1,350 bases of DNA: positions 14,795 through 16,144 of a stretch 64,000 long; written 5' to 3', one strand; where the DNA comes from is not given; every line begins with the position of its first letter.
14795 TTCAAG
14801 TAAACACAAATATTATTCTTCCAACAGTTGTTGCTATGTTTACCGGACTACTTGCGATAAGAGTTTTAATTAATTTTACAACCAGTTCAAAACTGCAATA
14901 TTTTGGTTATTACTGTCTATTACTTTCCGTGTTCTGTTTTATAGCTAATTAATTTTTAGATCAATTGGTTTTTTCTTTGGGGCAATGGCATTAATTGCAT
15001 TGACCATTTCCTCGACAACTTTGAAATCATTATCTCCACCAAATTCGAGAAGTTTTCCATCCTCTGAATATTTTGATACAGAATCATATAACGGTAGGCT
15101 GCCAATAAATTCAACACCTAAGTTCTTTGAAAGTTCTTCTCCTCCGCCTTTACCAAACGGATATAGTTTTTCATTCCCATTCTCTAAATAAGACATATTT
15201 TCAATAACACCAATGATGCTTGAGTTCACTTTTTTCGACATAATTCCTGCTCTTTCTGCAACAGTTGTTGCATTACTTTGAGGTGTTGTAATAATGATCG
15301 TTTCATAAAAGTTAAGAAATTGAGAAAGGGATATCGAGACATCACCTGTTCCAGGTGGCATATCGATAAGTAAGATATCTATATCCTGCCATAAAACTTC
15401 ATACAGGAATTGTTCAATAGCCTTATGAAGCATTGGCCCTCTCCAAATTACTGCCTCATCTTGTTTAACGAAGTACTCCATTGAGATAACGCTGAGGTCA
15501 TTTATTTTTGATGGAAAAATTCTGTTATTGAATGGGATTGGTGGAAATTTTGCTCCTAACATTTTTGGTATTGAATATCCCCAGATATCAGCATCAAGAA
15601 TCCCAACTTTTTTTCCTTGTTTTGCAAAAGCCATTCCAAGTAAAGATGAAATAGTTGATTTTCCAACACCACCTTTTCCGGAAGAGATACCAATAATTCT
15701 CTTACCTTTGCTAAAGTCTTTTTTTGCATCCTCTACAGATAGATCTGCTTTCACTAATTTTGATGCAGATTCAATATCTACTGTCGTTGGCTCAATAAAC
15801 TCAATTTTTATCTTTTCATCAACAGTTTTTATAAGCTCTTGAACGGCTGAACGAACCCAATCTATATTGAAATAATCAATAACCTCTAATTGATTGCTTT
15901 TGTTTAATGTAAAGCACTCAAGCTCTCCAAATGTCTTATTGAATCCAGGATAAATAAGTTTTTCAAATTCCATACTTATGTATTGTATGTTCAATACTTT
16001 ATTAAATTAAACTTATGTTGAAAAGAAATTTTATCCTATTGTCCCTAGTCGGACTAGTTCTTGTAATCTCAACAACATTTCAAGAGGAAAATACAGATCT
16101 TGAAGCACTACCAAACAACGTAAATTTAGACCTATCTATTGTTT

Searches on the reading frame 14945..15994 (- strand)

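Call 17: search_protein_families(library=ncbifam, proteins=[window:14945-15994:-], max_evalue=0.00001)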
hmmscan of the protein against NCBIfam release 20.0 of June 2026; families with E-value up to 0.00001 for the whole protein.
window:14945-15994:- (349 aa): 9 families
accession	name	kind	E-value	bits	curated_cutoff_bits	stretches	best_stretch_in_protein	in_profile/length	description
NF041136.1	MrpORP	equivalog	3.1e-67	227.4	450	1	98-339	5-250/365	iron-sulfur cluster carrier protein MrpORP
NF008669.0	PRK11670.1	equivalog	2.4e-60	204.4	348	1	84-313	93-326/369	iron-sulfur cluster carrier protein ApbC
TIGR01969.1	minD_arch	subfamily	6.8e-18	64.7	201.75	1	99-137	1-39/251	cell division ATPase MinD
TIGR01968.1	minD_bact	equivalog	2.5e-13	50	212.9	1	99-137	2-40/261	septum site-determining protein MinD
NF041546.1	ParA_partition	equivalog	3.8e-08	33.1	180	1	100-136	1-37/203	ParA family partition ATPase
TIGR01007.1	eps_fam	subfamily_domain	6.7e-08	32.3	108.05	0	98-137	17-56/204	polysaccharide biosynthesis tyrosine autokinase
NF008079.0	PRK10818.1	equivalog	2.8e-07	30.1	508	1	99-255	3-163/270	septum site-determining protein MinD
NF047398.1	AAA_KGGVGR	domain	1.5e-06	28.7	90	0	99-137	3-41/190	KGGVGR-motif variant AAA ATPase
TIGR03815.1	CpaE_hom_Actino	equivalog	3.4e-06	26.4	154.45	0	92-148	105-161/340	septum site-determining protein Ssd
